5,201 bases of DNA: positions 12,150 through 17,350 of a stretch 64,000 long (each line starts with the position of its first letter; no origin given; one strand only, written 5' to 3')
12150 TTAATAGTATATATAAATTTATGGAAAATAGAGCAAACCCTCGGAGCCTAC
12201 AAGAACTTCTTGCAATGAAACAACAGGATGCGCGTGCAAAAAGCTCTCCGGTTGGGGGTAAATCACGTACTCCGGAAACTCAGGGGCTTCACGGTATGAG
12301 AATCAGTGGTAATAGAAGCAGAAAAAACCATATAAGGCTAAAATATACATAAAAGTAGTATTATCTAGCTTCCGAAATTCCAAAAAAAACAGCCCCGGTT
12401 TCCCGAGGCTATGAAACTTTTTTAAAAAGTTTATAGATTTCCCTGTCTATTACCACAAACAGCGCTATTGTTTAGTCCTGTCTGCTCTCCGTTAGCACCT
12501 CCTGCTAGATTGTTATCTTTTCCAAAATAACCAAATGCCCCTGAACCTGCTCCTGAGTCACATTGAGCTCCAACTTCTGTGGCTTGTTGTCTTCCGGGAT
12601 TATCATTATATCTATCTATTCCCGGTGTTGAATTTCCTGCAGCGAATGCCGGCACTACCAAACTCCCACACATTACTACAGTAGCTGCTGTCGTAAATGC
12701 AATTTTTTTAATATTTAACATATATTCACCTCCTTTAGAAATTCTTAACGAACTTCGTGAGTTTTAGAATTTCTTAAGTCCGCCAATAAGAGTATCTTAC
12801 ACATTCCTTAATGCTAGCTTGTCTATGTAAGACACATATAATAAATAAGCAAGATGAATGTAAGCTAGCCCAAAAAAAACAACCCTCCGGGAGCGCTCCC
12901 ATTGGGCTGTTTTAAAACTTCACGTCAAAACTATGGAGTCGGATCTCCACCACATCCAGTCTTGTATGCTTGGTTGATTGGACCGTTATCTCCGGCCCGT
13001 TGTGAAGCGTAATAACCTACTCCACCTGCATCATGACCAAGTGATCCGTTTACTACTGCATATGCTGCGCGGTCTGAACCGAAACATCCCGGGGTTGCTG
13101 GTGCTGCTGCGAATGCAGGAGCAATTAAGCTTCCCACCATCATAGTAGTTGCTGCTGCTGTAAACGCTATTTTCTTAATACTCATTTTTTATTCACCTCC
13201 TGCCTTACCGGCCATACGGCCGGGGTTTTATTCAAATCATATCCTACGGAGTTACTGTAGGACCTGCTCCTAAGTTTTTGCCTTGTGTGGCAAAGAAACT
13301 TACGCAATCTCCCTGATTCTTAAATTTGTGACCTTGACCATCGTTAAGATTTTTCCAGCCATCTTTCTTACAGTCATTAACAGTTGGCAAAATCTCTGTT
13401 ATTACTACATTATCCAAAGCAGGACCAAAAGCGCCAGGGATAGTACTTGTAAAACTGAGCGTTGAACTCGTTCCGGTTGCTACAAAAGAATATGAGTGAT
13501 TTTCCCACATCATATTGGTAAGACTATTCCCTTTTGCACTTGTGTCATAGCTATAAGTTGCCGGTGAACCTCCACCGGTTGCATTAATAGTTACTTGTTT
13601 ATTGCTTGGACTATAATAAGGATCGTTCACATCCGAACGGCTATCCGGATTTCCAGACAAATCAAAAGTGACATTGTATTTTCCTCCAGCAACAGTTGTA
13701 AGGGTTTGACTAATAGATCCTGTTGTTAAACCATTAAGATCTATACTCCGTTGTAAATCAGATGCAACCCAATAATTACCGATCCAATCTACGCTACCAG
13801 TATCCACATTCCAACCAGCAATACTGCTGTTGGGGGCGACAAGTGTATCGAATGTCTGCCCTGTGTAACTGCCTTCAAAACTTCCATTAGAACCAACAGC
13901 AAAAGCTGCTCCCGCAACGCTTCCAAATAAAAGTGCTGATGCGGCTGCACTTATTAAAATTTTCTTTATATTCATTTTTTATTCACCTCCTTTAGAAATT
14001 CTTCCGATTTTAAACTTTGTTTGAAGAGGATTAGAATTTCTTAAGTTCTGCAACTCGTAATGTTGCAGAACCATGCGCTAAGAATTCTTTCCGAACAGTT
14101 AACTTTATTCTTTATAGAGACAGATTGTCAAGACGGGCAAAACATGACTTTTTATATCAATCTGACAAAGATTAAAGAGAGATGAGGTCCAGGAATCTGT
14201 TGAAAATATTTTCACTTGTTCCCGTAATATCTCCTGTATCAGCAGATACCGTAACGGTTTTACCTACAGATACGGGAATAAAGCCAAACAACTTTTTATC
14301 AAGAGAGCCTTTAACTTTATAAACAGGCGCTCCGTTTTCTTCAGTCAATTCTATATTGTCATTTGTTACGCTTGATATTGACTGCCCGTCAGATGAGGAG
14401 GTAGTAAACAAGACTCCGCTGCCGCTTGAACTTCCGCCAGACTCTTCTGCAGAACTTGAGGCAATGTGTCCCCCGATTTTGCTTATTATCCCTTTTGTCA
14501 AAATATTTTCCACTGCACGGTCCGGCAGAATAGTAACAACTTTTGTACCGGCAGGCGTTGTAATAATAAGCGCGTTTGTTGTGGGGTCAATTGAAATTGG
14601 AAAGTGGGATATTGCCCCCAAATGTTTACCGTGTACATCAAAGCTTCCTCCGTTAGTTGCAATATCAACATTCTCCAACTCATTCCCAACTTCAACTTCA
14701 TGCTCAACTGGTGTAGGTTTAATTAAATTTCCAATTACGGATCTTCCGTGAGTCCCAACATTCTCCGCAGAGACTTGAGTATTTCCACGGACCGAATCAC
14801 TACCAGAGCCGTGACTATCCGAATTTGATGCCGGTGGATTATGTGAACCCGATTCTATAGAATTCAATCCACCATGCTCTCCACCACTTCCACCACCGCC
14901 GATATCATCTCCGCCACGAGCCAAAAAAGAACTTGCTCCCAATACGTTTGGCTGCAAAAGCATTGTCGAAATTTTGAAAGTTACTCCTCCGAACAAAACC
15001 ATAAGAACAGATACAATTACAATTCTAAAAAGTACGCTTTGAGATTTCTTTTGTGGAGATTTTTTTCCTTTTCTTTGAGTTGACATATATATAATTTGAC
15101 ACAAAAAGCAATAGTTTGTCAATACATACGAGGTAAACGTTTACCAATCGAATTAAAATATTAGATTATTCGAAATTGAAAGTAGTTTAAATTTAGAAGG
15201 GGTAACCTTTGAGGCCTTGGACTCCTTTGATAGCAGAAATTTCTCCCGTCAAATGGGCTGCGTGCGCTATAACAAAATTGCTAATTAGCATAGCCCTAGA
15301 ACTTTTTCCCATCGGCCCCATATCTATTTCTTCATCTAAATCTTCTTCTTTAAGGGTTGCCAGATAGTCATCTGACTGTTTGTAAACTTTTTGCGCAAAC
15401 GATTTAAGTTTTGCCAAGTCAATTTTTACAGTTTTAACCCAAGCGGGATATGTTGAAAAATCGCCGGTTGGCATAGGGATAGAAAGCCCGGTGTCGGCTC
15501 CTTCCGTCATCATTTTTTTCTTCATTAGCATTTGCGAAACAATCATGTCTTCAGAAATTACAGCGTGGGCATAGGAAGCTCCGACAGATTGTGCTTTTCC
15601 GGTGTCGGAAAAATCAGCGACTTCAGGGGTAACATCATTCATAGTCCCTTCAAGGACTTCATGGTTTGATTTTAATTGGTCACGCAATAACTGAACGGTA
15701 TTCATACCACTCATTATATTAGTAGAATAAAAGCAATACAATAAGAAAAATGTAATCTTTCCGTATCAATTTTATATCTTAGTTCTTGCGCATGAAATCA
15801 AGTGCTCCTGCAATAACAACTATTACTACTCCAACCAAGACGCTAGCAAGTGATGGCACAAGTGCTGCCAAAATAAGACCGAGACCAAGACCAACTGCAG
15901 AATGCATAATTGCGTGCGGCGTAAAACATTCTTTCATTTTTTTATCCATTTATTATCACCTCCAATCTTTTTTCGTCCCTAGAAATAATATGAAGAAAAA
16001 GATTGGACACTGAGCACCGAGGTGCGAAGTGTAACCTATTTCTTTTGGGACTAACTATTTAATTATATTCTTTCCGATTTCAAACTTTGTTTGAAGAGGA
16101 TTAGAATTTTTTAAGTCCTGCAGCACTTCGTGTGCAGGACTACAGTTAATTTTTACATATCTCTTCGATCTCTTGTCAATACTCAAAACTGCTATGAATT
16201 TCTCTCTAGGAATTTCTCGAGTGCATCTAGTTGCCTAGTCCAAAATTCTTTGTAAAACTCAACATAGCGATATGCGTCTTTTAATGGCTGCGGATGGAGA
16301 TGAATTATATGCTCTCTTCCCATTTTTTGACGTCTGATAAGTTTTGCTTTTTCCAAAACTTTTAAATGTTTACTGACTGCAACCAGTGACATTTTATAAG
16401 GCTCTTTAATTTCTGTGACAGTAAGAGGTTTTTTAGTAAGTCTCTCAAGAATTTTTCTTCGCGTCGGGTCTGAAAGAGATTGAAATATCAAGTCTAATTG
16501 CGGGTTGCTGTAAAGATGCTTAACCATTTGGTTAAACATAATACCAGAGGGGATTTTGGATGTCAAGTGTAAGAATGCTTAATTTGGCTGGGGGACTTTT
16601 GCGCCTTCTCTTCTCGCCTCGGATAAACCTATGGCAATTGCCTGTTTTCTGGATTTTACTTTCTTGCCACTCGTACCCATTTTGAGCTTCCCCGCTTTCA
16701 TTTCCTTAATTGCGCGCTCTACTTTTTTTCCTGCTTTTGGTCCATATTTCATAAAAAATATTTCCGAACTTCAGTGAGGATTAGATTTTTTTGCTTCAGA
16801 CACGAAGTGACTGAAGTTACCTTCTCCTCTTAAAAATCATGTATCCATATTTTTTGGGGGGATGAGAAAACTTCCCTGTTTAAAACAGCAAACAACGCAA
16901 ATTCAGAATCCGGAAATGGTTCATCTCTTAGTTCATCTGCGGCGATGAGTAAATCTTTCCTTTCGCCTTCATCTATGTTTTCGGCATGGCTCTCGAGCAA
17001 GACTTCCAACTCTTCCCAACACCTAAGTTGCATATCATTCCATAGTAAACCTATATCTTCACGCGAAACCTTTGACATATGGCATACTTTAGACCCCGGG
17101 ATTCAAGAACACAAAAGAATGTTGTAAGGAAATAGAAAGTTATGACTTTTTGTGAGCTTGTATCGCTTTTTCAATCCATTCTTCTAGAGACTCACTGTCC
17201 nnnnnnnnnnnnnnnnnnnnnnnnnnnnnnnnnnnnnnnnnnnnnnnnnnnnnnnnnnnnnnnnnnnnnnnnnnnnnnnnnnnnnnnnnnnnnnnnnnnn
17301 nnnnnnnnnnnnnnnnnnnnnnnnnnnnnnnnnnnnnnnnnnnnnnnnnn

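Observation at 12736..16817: Four copies of a conserved hairpin-plus-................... cis-element in front of small secreted/membrane protein genes, adjacent to an ArsR-family regulator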

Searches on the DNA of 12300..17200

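Call 8: search_rna_families(source=window, start=12300, end=17200, threshold=evalue, max_evalue=10)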
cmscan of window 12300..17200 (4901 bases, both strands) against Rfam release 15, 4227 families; matches with E-value up to 10: 4.
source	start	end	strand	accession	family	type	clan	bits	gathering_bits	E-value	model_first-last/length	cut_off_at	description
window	12382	12440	-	RF02871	ncS54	Gene; sRNA;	-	28.2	43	0.002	1-79/79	no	Burkholderia sRNA 54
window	15919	16076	-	RF01578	RUF1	Gene; sRNA;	-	21.4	70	0.77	1-264/264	no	Plasmodium RNA of unkown function RUF1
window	12360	12432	+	RF02621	BSnc120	Gene; sRNA;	-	19.1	114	1.3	1-88/88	no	Brucella sRNA 120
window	12382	12433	-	RF02231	sX12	Gene; sRNA;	-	18.3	106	7.7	1-78/78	no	Xanthomonas sRNA sX12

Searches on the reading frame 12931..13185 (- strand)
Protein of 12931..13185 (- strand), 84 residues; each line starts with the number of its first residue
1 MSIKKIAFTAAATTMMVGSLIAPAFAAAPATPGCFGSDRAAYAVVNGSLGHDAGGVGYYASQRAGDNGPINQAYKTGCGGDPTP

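Call 9: search_protein_families(library=pfam, proteins=[window:12931-13185:-], max_evalue=0.01)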
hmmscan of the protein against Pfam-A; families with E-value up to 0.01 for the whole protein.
window:12931-13185:- (84 aa): 0 families

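Call 39: find_homologous_proteins(query=A2, max_evalue=0.001)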
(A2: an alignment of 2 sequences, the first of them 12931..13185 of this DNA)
Query A2 (2 sequences) (84 aa, profile of the alignment): 962 proteins with E <= 0.001 among 1101 candidates; the best 120 are listed.
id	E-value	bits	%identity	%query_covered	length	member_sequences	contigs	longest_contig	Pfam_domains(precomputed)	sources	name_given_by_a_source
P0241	3.6e-49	183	67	39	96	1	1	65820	-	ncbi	-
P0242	3.6e-41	158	61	39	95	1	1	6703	-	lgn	-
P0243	3.8e-41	158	67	39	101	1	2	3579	-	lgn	-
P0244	6.2e-40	154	55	39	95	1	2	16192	-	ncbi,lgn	-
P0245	4.3e-37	145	55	39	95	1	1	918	-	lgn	-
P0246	1.7e-36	143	61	39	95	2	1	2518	-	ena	-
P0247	1.7e-36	143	44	38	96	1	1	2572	-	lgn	-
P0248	1.9e-36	143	100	100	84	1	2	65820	-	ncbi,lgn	-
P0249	6.7e-36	141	48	39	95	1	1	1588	-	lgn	-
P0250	1.8e-35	139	61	39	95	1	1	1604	-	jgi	jgi:hypothetical protein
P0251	8.2e-35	137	48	39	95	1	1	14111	-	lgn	-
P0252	1.3e-34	137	53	38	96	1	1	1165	-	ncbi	-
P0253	2.0e-34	136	48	39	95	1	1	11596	-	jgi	-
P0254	2.8e-34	136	52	39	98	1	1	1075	-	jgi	jgi:hypothetical protein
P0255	3.9e-34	135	42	37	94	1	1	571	-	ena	-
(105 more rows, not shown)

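Call 41: find_encoding_contigs(protein=P0242, flank=10000, max_places=3)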
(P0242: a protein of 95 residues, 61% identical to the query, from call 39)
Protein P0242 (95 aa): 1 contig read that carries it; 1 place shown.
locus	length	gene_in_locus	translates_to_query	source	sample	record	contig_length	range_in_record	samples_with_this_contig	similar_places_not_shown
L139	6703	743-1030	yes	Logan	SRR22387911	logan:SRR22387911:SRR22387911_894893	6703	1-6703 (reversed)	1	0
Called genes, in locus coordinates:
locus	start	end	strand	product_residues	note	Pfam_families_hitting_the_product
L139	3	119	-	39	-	?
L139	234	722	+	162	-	-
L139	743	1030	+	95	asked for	-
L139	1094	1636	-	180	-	PF04203:Sortase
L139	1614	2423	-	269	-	-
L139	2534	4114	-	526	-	PF00704:Glyco_hydro_18 (weak), PF02839:CBM_5_12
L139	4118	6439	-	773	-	PF00535:Glycos_transf_2 (faint), PF13632:Glyco_trans_2_3, PF13641:Glyco_tranf_2_3 (weak)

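Call 42: find_encoding_contigs(protein=P0243, flank=10000, max_places=3)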
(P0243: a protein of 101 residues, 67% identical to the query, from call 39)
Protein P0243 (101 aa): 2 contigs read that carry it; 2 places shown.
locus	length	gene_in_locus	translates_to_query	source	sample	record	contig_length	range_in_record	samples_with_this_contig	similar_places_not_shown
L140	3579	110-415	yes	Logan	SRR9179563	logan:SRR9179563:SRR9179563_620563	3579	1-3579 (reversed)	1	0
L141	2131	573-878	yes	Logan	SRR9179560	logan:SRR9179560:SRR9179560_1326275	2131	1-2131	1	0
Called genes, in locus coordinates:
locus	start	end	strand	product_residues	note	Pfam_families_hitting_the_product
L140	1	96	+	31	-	?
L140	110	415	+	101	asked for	-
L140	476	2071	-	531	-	PF13506:Glyco_transf_21, PF00535:Glycos_transf_2, PF10111:Glyco_tranf_2_2, PF13641:Glyco_tranf_2_3, PF03142:Chitin_synth_2 (weak), PF13632:Glyco_trans_2_3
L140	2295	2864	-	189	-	PF04203:Sortase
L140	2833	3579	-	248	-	?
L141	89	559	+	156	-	-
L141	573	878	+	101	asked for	-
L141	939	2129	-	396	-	?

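Call 43: find_encoding_contigs(protein=P0244, flank=10000, max_places=3)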
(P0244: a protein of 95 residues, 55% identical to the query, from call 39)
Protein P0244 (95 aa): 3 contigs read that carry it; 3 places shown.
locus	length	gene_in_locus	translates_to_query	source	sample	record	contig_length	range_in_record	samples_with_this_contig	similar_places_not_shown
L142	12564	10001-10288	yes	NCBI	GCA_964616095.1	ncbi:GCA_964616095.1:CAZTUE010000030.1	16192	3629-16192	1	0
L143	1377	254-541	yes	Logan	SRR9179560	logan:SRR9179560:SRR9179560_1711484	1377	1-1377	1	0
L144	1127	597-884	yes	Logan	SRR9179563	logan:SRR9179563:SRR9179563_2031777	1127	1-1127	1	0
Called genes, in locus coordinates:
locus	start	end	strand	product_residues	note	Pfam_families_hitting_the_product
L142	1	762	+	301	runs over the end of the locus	PF00535:Glycos_transf_2, PF13641:Glyco_tranf_2_3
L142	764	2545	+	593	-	PF01636:APH (weak), PF10096:DUF2334 (weak), PF01522:Polysacc_deac_1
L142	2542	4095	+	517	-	-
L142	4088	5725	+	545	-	-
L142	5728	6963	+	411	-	-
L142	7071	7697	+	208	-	-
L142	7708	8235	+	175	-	PF04203:Sortase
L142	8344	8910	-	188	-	PF04203:Sortase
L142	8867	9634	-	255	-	-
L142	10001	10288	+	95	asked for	-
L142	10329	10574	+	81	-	-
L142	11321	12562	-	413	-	?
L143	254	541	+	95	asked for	-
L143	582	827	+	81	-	-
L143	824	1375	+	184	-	?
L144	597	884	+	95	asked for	-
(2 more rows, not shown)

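Call 50: find_encoding_contigs(protein=P0251, flank=3000, max_places=10)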
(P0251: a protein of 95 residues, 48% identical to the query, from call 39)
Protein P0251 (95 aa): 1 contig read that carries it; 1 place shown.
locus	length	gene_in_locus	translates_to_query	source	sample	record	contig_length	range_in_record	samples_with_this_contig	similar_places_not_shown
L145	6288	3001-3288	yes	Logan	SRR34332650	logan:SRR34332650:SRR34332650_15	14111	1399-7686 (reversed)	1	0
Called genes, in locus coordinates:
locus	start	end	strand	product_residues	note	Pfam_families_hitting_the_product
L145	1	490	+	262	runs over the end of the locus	-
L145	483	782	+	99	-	-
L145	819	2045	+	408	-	PF05496:RuvB_N, PF07724:AAA_2 (weak), PF13401:AAA_22 (weak), PF00004:AAA, PF01078:Mg_chelatase (weak), PF07728:AAA_5 (weak), PF16193:AAA_assoc_2, PF12002:MgsA_C, +1 more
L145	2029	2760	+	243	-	-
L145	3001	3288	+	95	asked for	-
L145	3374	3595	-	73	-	PF13560:HTH_31, PF12844:HTH_19, PF01381:HTH_3, PF13443:HTH_26 (weak)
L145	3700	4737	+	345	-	PF09136:Glucodextran_B (weak)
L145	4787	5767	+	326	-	PF13456:RVT_3 (weak)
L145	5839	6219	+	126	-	PF04343:DUF488 (weak)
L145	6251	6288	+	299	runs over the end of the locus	-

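Call 51: find_encoding_contigs(protein=P0247, flank=3000, max_places=10)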
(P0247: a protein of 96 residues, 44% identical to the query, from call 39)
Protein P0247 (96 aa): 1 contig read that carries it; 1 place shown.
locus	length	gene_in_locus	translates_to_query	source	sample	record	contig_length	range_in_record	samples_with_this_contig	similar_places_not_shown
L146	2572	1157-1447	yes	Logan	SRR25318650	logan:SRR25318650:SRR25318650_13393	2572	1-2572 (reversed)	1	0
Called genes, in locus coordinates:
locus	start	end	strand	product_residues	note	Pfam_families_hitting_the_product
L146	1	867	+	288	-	?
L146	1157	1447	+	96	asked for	-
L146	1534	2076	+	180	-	-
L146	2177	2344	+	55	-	-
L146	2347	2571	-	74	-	?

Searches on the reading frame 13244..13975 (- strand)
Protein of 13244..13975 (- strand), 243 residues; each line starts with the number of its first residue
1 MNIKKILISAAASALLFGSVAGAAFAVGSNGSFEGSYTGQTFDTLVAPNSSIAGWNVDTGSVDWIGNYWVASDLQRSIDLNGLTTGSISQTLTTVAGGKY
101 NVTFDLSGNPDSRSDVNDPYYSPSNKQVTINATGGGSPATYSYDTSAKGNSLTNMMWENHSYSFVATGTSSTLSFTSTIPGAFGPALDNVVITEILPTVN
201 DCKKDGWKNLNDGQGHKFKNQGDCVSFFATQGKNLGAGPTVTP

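Call 9: search_protein_families(library=pfam, proteins=[window:13244-13975:-], max_evalue=0.01)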
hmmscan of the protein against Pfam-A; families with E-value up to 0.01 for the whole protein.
window:13244-13975:- (243 aa): 1 family
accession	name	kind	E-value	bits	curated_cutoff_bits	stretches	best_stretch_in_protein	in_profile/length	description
PF04862.18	DUF642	-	2.5e-20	73.3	27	1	29-192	4-156/157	Protein of unknown function (DUF642)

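Call 12: find_encoding_contigs(protein=window:13244-13975:-, flank=10000, max_places=10)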
Protein window:13244-13975:- (243 aa): 2 contigs read that carry it; 2 places shown.
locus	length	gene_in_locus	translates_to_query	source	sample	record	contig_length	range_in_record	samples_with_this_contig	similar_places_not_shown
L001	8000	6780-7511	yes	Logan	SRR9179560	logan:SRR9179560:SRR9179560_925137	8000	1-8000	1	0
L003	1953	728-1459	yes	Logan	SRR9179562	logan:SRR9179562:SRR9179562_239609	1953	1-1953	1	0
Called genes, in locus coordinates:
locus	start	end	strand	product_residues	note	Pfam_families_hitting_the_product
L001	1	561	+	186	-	?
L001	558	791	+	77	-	-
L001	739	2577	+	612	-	PF02543:Carbam_trans_N, PF00814:TsaD (faint), PF16861:Carbam_trans_C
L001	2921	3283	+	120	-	-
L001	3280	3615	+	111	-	PF04993:TfoX_N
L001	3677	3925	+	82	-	-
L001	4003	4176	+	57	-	PF20106:DUF6496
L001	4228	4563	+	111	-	PF12840:HTH_20, PF01022:HTH_5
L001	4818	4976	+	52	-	-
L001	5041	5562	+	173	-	-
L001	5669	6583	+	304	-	-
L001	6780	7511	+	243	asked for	PF04862:DUF642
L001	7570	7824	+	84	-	-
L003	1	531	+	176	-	?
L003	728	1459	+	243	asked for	PF04862:DUF642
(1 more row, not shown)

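Call 27: find_homologous_proteins(query=window:13244-13975:-, max_evalue=0.00001)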
Query window:13244-13975:- (243 aa): 955 proteins with E <= 0.00001 among 1847 candidates; the best 120 are listed.
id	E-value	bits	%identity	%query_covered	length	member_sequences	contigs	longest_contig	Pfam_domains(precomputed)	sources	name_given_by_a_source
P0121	4.0e-156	536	100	100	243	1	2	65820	PF04862.19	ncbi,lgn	-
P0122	2.8e-77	278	62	87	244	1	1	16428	PF04862.19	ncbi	-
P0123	9.7e-77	276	58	98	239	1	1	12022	PF04862.19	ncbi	-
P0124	1.9e-76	275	62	95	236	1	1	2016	PF04862.19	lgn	-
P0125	2.9e-74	268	60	94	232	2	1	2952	PF04862.19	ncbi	-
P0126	7.9e-74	266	59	98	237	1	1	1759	PF04862.19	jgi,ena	-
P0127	9.1e-74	266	60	98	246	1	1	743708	PF04862.19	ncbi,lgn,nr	ncbi:MAG: choice-of-anchor C family protein [Candidatus Daviesbacteria bacterium]|nr:choice-of-ancho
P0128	1.8e-73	265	57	97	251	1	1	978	PF04862.19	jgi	jgi:choice-of-anchor C domain-containing protein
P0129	2.2e-69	252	55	81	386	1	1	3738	PF04862.19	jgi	jgi:choice-of-anchor C domain-containing protein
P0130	4.1e-69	251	57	98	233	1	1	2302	PF04862.19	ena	-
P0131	3.4e-68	248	54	96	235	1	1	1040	PF04862.19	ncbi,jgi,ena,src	-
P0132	9.0e-68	246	59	98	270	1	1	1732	PF04862.19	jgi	jgi:choice-of-anchor C domain-containing protein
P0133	1.2e-67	246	54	96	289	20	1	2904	PF04862.19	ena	-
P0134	1.4e-67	246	58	90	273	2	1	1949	PF04862.19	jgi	jgi:choice-of-anchor C domain-containing protein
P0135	1.5e-67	246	54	96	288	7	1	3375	PF04862.19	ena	-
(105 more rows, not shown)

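Call 28: find_encoding_contigs(protein=P0122, flank=10000, max_places=2)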
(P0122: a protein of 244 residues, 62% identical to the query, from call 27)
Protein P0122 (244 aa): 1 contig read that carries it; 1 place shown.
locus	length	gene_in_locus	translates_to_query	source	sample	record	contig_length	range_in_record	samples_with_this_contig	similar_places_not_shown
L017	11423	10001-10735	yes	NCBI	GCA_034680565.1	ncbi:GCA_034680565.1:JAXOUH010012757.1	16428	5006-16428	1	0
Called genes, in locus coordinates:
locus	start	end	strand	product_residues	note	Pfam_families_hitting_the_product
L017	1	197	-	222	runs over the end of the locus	-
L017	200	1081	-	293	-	PF02557:VanY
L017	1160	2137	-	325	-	-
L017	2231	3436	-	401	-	PF07963:N_methyl (weak)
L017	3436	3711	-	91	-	-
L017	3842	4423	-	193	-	-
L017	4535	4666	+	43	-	-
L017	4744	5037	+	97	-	PF10685:KGG (faint)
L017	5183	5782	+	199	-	PF00574:CLP_protease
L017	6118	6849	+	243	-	PF13354:Beta-lactamase2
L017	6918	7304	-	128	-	PF07237:DUF1428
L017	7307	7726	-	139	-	PF06983:3-dmu-9_3-mt, PF00903:Glyoxalase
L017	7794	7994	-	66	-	-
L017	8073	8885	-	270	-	PF04228:Zn_peptidase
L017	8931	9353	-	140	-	PF19371:DUF5946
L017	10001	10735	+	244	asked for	PF04862:DUF642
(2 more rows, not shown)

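Call 29: find_encoding_contigs(protein=P0123, flank=10000, max_places=2)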
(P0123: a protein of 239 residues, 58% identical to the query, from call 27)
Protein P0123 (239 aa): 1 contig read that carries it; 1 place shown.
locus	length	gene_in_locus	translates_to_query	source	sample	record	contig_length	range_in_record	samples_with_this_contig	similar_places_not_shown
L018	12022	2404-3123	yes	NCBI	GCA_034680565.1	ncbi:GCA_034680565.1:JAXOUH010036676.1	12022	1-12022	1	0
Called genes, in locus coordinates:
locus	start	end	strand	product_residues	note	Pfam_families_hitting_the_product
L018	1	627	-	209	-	?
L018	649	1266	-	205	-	PF02589:LUD_dom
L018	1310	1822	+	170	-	-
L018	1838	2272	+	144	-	PF10604:Polyketide_cyc2, PF08327:AHSA1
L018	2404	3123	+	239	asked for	PF04862:DUF642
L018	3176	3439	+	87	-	-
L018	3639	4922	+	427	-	-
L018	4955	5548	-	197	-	-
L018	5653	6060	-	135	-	PF00072:Response_reg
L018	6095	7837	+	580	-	PF02592:Vut_1, PF00989:PAS, PF08448:PAS_4, PF12860:PAS_7 (weak), PF13188:PAS_8 (weak), PF13426:PAS_9, PF00512:HisKA, PF02518:HATPase_c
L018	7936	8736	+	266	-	-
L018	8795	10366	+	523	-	PF13506:Glyco_transf_21, PF00535:Glycos_transf_2, PF10111:Glyco_tranf_2_2 (weak), PF13641:Glyco_tranf_2_3, PF13632:Glyco_trans_2_3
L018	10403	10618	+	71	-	-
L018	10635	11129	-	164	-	PF01243:PNPOx_N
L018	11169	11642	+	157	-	-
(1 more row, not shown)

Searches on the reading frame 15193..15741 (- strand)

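Call 9: search_protein_families(library=pfam, proteins=[window:15193-15741:-], max_evalue=0.01)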
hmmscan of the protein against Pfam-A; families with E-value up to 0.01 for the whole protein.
window:15193-15741:- (182 aa): 1 family
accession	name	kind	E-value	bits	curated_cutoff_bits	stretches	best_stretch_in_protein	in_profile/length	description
PF12867.12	DinB_2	-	2.9e-05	25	24.8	1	22-163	1-123/128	DinB superfamily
